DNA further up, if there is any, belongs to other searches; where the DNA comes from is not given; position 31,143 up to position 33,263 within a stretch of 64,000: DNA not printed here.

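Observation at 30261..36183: MmyB-like regulator divergent from a block of unusual genes: 13+-TM membrane protein, class-V PLP enzyme, ankyrin lipoprotein, low-GC glycosyltransferase-like gene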

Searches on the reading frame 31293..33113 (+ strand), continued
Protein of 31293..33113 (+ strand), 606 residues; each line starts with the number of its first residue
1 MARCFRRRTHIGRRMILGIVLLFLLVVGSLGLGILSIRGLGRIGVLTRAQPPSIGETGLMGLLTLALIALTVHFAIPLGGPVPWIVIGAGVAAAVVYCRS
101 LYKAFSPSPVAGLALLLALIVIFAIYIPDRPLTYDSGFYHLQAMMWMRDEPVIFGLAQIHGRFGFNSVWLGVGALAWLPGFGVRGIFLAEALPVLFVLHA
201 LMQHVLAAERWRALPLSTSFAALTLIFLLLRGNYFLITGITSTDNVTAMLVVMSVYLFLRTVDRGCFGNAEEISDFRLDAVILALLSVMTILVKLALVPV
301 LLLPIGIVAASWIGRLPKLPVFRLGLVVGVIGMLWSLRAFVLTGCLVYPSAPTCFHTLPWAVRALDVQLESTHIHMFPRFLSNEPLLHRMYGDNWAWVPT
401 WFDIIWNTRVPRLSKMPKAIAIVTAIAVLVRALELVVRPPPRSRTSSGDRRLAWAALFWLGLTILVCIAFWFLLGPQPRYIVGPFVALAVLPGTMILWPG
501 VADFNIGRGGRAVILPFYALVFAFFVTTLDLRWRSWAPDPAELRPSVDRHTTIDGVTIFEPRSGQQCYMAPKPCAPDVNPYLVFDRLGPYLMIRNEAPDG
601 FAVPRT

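Call 59: find_encoding_contigs(protein=P0271, flank=8000, max_places=3)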
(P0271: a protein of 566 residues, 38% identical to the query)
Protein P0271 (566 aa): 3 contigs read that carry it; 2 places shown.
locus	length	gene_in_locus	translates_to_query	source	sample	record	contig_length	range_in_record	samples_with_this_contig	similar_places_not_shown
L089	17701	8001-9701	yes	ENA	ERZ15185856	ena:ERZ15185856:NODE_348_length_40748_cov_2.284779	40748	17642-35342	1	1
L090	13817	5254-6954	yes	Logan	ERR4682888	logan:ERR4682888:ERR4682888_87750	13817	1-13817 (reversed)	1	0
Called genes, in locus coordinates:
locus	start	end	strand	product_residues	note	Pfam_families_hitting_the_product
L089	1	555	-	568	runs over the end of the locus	PF13727:CoA_binding_3, PF13460:NAD_binding_10 (faint), PF17836:PglD_N (faint), PF01073:3Beta_HSD, PF01370:Epimerase, PF02719:Polysacc_synt_2, PF04321:RmlD_sub_bind, PF16363:GDP_Man_Dehyd, +1 more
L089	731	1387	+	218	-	PF17836:PglD_N, PF25087:GMPPB_C (faint), PF25084:LbH_EIF2B, PF00132:Hexapep, PF14602:Hexapep_2 (weak)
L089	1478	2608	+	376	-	PF01041:DegT_DnrJ_EryC1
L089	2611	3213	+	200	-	PF02397:Bac_transf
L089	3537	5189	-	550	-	-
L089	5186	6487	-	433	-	-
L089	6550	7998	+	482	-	-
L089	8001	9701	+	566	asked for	PF26626:DUF8201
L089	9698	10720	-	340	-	PF01073:3Beta_HSD (weak), PF01370:Epimerase, PF04321:RmlD_sub_bind (faint), PF07993:NAD_binding_4 (faint), PF16363:GDP_Man_Dehyd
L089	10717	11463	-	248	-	PF00535:Glycos_transf_2, PF13641:Glyco_tranf_2_3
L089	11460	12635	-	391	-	PF03446:NAD_binding_2 (faint), PF03721:UDPG_MGDP_dh_N, PF00984:UDPG_MGDP_dh, PF03720:UDPG_MGDP_dh_C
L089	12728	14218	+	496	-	-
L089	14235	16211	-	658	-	PF01757:Acyl_transf_3, PF19040:SGNH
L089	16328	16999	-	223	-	PF00535:Glycos_transf_2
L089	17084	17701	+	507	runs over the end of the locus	-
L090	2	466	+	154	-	?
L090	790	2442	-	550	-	-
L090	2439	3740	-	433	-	-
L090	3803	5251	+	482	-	-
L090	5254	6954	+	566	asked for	PF26626:DUF8201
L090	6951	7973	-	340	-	PF01073:3Beta_HSD (weak), PF01370:Epimerase, PF04321:RmlD_sub_bind (faint), PF07993:NAD_binding_4 (faint), PF16363:GDP_Man_Dehyd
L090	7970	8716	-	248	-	PF00535:Glycos_transf_2, PF13641:Glyco_tranf_2_3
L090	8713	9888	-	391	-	PF03446:NAD_binding_2 (faint), PF03721:UDPG_MGDP_dh_N, PF00984:UDPG_MGDP_dh, PF03720:UDPG_MGDP_dh_C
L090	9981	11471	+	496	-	-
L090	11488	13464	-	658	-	PF01757:Acyl_transf_3, PF19040:SGNH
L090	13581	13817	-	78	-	?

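Call 65: search_protein_families(library=ncbifam, proteins=[L089:10717-11463:-, L089:9698-10720:-, L089:11460-12635:-, L004:7160-7945:+, L004:9860-10846:+, L004:5701-7032:+, L003:1912-2913:+, L089:6550-7998:+, L089:5186-6487:-, L089:3537-5189:-], max_evalue=0.00001)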
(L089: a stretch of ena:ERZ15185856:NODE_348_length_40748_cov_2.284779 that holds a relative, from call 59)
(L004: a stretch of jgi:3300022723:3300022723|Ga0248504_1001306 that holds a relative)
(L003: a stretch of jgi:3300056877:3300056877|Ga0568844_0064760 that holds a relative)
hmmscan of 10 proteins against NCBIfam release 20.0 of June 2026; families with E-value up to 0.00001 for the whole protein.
L089:10717-11463:- (248 aa): 14 families
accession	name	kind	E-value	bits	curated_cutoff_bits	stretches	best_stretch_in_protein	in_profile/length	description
TIGR04182.1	glyco_TIGR04182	equivalog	3.2e-14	53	325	1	7-209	2-196/293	S-layer glycoprotein N-glycosyltransferase AglJ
TIGR03937.1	PgaC_IcaA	equivalog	2.5e-13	49.8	422.3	1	3-113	43-154/407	poly-beta-1,6-N-acetyl-D-glucosamine synthase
NF007986.1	PRK10714.1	equivalog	3.5e-12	46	529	1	6-219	7-216/316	undecaprenyl-phosphate 4-deoxy-4-formamido-L-arabinose transferase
NF041391.1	DPhHxTase_Halo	equivalog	6.1e-12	45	375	1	13-206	3-186/213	dolichyl-phosphate hexose transferase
NF041875.1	EPS_EpsD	equivalog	6.9e-11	42.1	370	1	7-97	1-92/325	exopolysaccharide biosynthesis glycosyltransferase EpsD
NF047588.1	GlcsyltransPgfSStrep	equivalog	2e-10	40.4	500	1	7-170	3-166/308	glycosyltransferase PgfS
TIGR04283.1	glyco_like_mftF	equivalog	4.9e-09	36.1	182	1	7-107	1-95/221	TIGR04283 family arsenosugar biosynthesis glycosyltransferase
NF007482.0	PRK10073.1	equivalog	5.2e-09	35.5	423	1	1-109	2-110/334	glycosyltransferase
NF058614.1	PPMAGASynPpgS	equivalog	1.8e-07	30.8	370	1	7-201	2-194/226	polyprenyl-phospho-N-acetylgalactosaminyl synthase PpgS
TIGR03965.1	mycofact_glyco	equivalog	2.4e-07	30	280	1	3-123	72-193/467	mycofactocin biosynthesis glycosyltransferase MftF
NF047683.1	TeichurnBiosyTuaG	equivalog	8.7e-07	28.8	400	1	3-91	4-93/252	teichuronic acid biosynthesis protein TuaG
TIGR03469.1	HpnB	hypoth_equivalog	5.1e-06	25.7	379.25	1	3-69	42-110/386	hopene-associated glycosyltransferase HpnB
TIGR03111.1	glyc2_xrt_Gpos1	hypoth_equivalog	5.4e-06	25.5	363.95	1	3-112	47-159/439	TIGR03111 family XrtG-associated glycosyltransferase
NF045692.1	OglycostaseCruG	equivalog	6e-06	25.4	600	1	6-82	42-123/386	2'-O-glycosyltransferase CruG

L089:9698-10720:- (340 aa): 18 families
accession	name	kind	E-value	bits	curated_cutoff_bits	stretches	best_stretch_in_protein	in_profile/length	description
TIGR01179.1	galE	equivalog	1.2e-26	93.4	262.3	1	2-333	1-327/332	UDP-glucose 4-epimerase GalE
TIGR04180.1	EDH_00030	hypoth_equivalog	4e-24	85.2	475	1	3-317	1-295/297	NAD-dependent 4,6-dehydratase LegB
TIGR01181.1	dTDP_gluc_dehyt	equivalog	2.9e-20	72.6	365.1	1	2-331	1-311/321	dTDP-glucose 4,6-dehydratase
NF007956.0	PRK10675.1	subfamily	1.4e-19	70.4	394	1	1-331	1-329/338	UDP-glucose 4-epimerase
NF047922.1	GDPFucSynFcl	equivalog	2.8e-16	59.8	500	1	2-330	4-300/308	GDP-L-fucose synthase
NF008872.0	PRK11908.1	equivalog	1.9e-14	53.5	294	1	1-330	2-334/349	bifunctional UDP-4-keto-pentose/UDP-xylose synthase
TIGR02197.1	heptose_epim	equivalog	4.7e-13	49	274.6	1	3-295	1-274/316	ADP-glyceromanno-heptose 6-epimerase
NF005998.1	PRK08125.1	equivalog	1.4e-10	40.2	777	1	2-248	317-547/649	bifunctional UDP-4-amino-4-deoxy-L-arabinose formyltransferase/UDP-glucuronic acid oxidase ArnA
NF011728.1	PRK15181.1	equivalog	2.2e-10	40.1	760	1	3-331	18-337/348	Vi polysaccharide biosynthesis UDP-N-acetylglucosaminuronic acid C-4 epimerase TviC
NF043036.1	ErythonDh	equivalog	7.8e-09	35.2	325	1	1-161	1-158/321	D-erythronate dehydrogenase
TIGR03466.1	HpnA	hypoth_equivalog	2.3e-08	33.3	367.65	1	1-187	1-175/327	hopanoid-associated sugar epimerase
NF007490.0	PRK10084.1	subfamily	4.4e-07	29.2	649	0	1-62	1-65/361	dTDP-glucose 4,6-dehydratase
NF007582.0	PRK10217.1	equivalog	8.6e-07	28.4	698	0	208-277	200-267/355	dTDP-glucose 4,6-dehydratase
TIGR01472.1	gmd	equivalog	1.1e-06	28.1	415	0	3-286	3-274/342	GDP-mannose 4,6-dehydratase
NF042422.1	oxyalk_red_OleD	equivalog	2e-06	27.4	580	0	1-109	1-103/329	2-alkyl-3-oxoalkanoate reductase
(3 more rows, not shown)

L089:11460-12635:- (391 aa): 9 families
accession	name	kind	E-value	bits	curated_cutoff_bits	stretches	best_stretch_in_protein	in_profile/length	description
TIGR03026.1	NDP-sugDHase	subfamily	9.2e-78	261.8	189.8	1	3-377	3-397/413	nucleotide sugar dehydrogenase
NF040825.1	UDPMaNacDH_Arch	equivalog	1.6e-50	172.2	750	1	5-377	4-383/418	UDP-N-acetyl-D-mannosamine dehydrogenase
NF008286.0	PRK11064.1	equivalog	3.2e-38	131.4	459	1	4-376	6-404/420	UDP-N-acetyl-D-mannosamine dehydrogenase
NF041297.1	UDPGDh_AglM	equivalog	4.1e-36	124.8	670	1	1-343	1-359/429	UDP-glucose 6-dehydrogenase AglM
NF047673.2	TeichurnBiosyTuaD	equivalog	1.6e-31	110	700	1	3-341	3-351/439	UDP-glucose 6-dehydrogenase TuaD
NF011631.0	PRK15057.1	equivalog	1.7e-16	60.3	757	1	4-354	3-350/388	UDP-glucose 6-dehydrogenase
NF011729.0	PRK15182.1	equivalog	1.7e-08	33.7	592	1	5-318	10-332/425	Vi polysaccharide biosynthesis UDP-N-acetylglucosamine C-6 dehydrogenase TviB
TIGR01505.1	tartro_sem_red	equivalog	1.6e-07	30.9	340.75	0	56-236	35-205/291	2-hydroxy-3-oxopropionate reductase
NF008592.0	PRK11559.1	equivalog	8.2e-06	25.3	397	0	56-236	38-208/296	2-hydroxy-3-oxopropionate reductase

L004:7160-7945:+ (261 aa): 10 families
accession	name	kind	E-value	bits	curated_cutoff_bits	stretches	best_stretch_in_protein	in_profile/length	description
TIGR04182.1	glyco_TIGR04182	equivalog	1.6e-28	99.9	325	1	92-258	51-216/293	S-layer glycoprotein N-glycosyltransferase AglJ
NF007986.1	PRK10714.1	equivalog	1.5e-12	47.2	529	1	88-201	65-172/316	undecaprenyl-phosphate 4-deoxy-4-formamido-L-arabinose transferase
NF058614.1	PPMAGASynPpgS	equivalog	1.4e-11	44.3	370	0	87-242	48-205/226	polyprenyl-phospho-N-acetylgalactosaminyl synthase PpgS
NF047588.1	GlcsyltransPgfSStrep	equivalog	2.2e-10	40.3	500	1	93-201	65-167/308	glycosyltransferase PgfS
NF041391.1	DPhHxTase_Halo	equivalog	5e-08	32.2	375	0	92-237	47-187/213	dolichyl-phosphate hexose transferase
NF010496.0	PRK13915.1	equivalog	7.8e-08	31.7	262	0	6-51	32-79/307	glucosyl-3-phosphoglycerate synthase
TIGR03937.1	PgaC_IcaA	equivalog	8.6e-08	31.5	422.3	0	3-55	43-94/407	poly-beta-1,6-N-acetyl-D-glucosamine synthase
NF041875.1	EPS_EpsD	equivalog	9.7e-08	31.8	370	1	7-54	1-49/325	exopolysaccharide biosynthesis glycosyltransferase EpsD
TIGR04283.1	glyco_like_mftF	equivalog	1.2e-07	31.6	182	1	7-55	1-48/221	TIGR04283 family arsenosugar biosynthesis glycosyltransferase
NF047683.1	TeichurnBiosyTuaG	equivalog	1.9e-06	27.7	400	1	3-55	4-55/252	teichuronic acid biosynthesis protein TuaG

L004:9860-10846:+ (328 aa): 19 families
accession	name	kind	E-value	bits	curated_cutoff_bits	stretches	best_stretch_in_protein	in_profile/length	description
TIGR04180.1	EDH_00030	hypoth_equivalog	1.2e-32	113.1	475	1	7-294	1-294/297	NAD-dependent 4,6-dehydratase LegB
TIGR01181.1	dTDP_gluc_dehyt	equivalog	5.8e-32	111.1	365.1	1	6-310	1-312/321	dTDP-glucose 4,6-dehydratase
NF008872.0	PRK11908.1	equivalog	2.9e-25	89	294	1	5-262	2-273/349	bifunctional UDP-4-keto-pentose/UDP-xylose synthase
NF005998.1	PRK08125.1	equivalog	2.7e-22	79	777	1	2-258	313-583/649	bifunctional UDP-4-amino-4-deoxy-L-arabinose formyltransferase/UDP-glucuronic acid oxidase ArnA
TIGR01179.1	galE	equivalog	7.4e-22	77.6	262.3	1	6-296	1-311/332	UDP-glucose 4-epimerase GalE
NF047922.1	GDPFucSynFcl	equivalog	2.3e-19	70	500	1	4-309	2-301/308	GDP-L-fucose synthase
NF011728.1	PRK15181.1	equivalog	3.5e-18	65.7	760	1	4-307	15-335/348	Vi polysaccharide biosynthesis UDP-N-acetylglucosaminuronic acid C-4 epimerase TviC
TIGR02197.1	heptose_epim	equivalog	2.6e-17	63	274.6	1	7-273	1-273/316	ADP-glyceromanno-heptose 6-epimerase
NF007582.0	PRK10217.1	equivalog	9.2e-17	61.1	698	1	5-225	2-236/355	dTDP-glucose 4,6-dehydratase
NF007490.0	PRK10084.1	subfamily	1.6e-16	60.3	649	1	6-309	2-334/361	dTDP-glucose 4,6-dehydratase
NF041015.1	UDPsulfquin_syn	equivalog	7e-13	48.3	575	1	187-262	236-312/384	UDP-sulfoquinovose synthase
NF007956.0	PRK10675.1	subfamily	8.4e-11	41.6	394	1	6-306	2-326/338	UDP-glucose 4-epimerase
TIGR02622.1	CDP_4_6_dhtase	equivalog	6e-09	35.5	278.45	1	2-311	2-332/352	CDP-glucose 4,6-dehydratase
NF047837.1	UDPAcbARedWbcJ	equivalog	1.3e-08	34.2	500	0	146-269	102-224/372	UDP-2-acetamido-2,6-beta-L-arabino-hexul-4-ose reductase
NF042422.1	oxyalk_red_OleD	equivalog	6e-08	32.4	580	1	6-224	2-210/329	2-alkyl-3-oxoalkanoate reductase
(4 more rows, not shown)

L004:5701-7032:+ (443 aa): 68 families (the best 25 are shown)
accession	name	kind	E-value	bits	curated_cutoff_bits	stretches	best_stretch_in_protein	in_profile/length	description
NF000818.0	PRK00062.1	subfamily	6.1e-90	301.9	398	1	32-433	4-423/429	glutamate-1-semialdehyde 2,1-aminomutase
TIGR00713.1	hemL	equivalog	6.5e-83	278.7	527.3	1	34-423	2-409/423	glutamate-1-semialdehyde 2,1-aminomutase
NF009055.0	PRK12389.1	equivalog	1.1e-71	241.7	637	1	59-422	35-413/431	glutamate-1-semialdehyde 2,1-aminomutase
NF041362.1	GntE_guanitoxin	equivalog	4.1e-57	193.6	525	2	31-176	5-151/426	guanitoxin biosynthesis PLP-dependent transaminase GntE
NF005453.0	PRK07046.1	subfamily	2.8e-55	187.7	425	1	12-414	8-427/453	transaminase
NF004856.0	PRK06209.1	equivalog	9.9e-47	159.4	486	1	32-434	9-413/450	glutamate-1-semialdehyde 2,1-aminomutase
TIGR00707.1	argD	subfamily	4.4e-44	150.8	410.05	1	54-377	4-333/381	acetylornithine/succinylornithine family transaminase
NF001864.0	PRK00615.1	equivalog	7e-43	146.8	706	1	34-413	7-403/433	glutamate-1-semialdehyde aminotransferase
NF002797.0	PRK02936.1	equivalog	5.3e-41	140.6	496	1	55-376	7-330/385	acetylornithine transaminase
NF005993.0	PRK08117.1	subfamily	2e-40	138.7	574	2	193-382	191-376/433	aspartate aminotransferase family protein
NF004426.0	PRK05769.1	equivalog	6.2e-39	134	552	2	208-377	219-383/441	acetyl ornithine aminotransferase family protein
NF002874.0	PRK03244.1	equivalog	1.3e-38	132.8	457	1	56-375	22-343/399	acetylornithine transaminase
NF042418.1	LysJ_Th_th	equivalog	1.8e-38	132.5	700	1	56-370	15-331/386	[LysW]-aminoadipate semialdehyde transaminase LysJ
NF009047.0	PRK12381.1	subfamily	2.2e-37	128.8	630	1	55-375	17-345/406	bifunctional succinylornithine transaminase/acetylornithine transaminase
NF002325.0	PRK01278.1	subfamily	2.5e-36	125.2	372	1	55-376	9-339/395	acetylornithine transaminase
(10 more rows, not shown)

L003:1912-2913:+ (333 aa): 0 families

L089:6550-7998:+ (482 aa): 0 families

L089:5186-6487:- (433 aa): 0 families

L089:3537-5189:- (550 aa): 0 families

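Call 72: search_protein_families(library=pfam, proteins=[L003:1912-2913:+], max_evalue=0.001)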
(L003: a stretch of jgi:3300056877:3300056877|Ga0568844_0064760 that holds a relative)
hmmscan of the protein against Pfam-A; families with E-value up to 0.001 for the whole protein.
L003:1912-2913:+ (333 aa): 0 families

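Call 73: find_encoding_contigs(protein=P0126, flank=8000, max_places=2)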
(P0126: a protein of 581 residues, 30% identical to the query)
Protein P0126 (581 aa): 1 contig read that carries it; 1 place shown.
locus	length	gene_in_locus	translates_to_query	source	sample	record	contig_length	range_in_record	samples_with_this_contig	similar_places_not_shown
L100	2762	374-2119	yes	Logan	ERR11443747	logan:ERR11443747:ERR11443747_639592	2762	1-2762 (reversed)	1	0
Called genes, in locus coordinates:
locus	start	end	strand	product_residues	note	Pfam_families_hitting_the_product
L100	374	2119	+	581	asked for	PF26626:DUF8201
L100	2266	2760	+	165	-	?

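Call 74: find_encoding_contigs(protein=P0130, flank=8000, max_places=2)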
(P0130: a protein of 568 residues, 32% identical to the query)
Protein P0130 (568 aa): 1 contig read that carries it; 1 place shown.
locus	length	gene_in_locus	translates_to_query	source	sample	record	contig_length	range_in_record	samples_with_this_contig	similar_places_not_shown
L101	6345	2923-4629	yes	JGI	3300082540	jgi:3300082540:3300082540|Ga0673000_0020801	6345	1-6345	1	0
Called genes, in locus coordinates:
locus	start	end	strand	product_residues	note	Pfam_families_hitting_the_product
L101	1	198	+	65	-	?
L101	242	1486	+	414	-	PF00278:Orn_DAP_Arg_deC, PF02784:Orn_Arg_deC_N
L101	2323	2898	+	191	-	PF04138:GtrA_DPMS_TM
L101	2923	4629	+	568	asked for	PF26626:DUF8201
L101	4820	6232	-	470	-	PF03448:MgtE_N, PF00571:CBS (weak), PF01769:MgtE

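Call 75: find_encoding_contigs(protein=P0132, flank=8000, max_places=2)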
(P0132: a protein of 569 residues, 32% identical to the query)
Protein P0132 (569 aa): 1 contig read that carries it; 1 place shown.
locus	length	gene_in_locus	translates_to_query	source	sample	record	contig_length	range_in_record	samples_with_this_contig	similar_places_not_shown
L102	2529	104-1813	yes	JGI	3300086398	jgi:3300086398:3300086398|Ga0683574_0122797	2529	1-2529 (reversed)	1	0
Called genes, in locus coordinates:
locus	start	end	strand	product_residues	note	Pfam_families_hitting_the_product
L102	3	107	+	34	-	?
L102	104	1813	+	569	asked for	PF26626:DUF8201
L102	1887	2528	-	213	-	?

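Call 79: search_protein_families(library=padloc, proteins=[window:31293-33113:+], max_evalue=0.01)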
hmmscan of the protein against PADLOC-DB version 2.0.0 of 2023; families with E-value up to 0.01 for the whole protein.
window:31293-33113:+ (606 aa): 0 families
